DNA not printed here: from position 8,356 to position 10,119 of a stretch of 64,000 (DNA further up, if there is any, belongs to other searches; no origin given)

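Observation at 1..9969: Surface-protein/ABC cluster followed by a second copy of an unusual ~450-aa membrane domain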

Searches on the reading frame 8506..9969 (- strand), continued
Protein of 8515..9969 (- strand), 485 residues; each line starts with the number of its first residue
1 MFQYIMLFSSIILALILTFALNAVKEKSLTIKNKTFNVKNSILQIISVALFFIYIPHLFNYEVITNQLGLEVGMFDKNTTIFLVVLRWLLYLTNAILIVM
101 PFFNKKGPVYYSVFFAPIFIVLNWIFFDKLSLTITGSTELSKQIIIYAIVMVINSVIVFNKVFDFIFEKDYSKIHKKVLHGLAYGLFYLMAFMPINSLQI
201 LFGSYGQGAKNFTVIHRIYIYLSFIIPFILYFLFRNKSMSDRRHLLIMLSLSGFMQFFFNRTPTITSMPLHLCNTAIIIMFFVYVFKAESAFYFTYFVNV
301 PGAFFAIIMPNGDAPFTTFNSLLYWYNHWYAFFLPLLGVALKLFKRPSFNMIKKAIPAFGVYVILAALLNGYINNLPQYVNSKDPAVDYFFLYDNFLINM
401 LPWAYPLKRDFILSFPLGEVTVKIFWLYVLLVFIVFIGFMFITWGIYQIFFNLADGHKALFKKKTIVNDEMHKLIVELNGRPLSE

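Call 70: find_encoding_contigs(protein=P0165, flank=8000, max_places=2)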
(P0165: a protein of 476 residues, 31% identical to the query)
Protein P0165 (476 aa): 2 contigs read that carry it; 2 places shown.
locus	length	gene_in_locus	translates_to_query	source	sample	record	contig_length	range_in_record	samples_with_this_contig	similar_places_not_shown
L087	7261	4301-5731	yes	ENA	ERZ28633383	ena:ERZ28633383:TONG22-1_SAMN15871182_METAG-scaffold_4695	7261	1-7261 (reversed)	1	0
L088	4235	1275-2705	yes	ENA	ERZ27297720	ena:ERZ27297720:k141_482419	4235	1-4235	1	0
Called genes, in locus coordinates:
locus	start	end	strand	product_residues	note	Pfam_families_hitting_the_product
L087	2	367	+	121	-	?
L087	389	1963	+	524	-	PF05496:RuvB_N, PF01078:Mg_chelatase (faint), PF00004:AAA, PF07728:AAA_5, PF17864:AAA_lid_4, PF05491:WHD_RuvB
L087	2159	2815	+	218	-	-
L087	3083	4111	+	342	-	-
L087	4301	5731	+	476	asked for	PF14808:TMEM164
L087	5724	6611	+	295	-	PF00005:ABC_tran, PF13304:AAA_21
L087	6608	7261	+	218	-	?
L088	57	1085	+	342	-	-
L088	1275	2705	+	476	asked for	PF14808:TMEM164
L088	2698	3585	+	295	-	PF00005:ABC_tran, PF13304:AAA_21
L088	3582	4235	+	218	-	?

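Call 78: search_protein_families(library=ncbifam, proteins=[window:8515-9969:-, L086:2018-3448:+], max_evalue=0.01)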
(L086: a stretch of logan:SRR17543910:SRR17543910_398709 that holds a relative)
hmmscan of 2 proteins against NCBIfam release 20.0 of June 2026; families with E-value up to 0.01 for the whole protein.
window:8515-9969:- (485 aa): 1 family
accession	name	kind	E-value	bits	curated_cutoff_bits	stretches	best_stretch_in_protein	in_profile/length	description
TIGR02206.1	intg_mem_TP0381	subfamily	3.6e-12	46.1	75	1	212-373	6-173/222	TMEM164-related integral membrane acyltransferase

L086:2018-3448:+ (476 aa): 1 family
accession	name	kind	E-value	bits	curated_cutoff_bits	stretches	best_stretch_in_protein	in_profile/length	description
TIGR02206.1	intg_mem_TP0381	subfamily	2e-12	46.9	75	1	203-417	5-213/222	TMEM164-related integral membrane acyltransferase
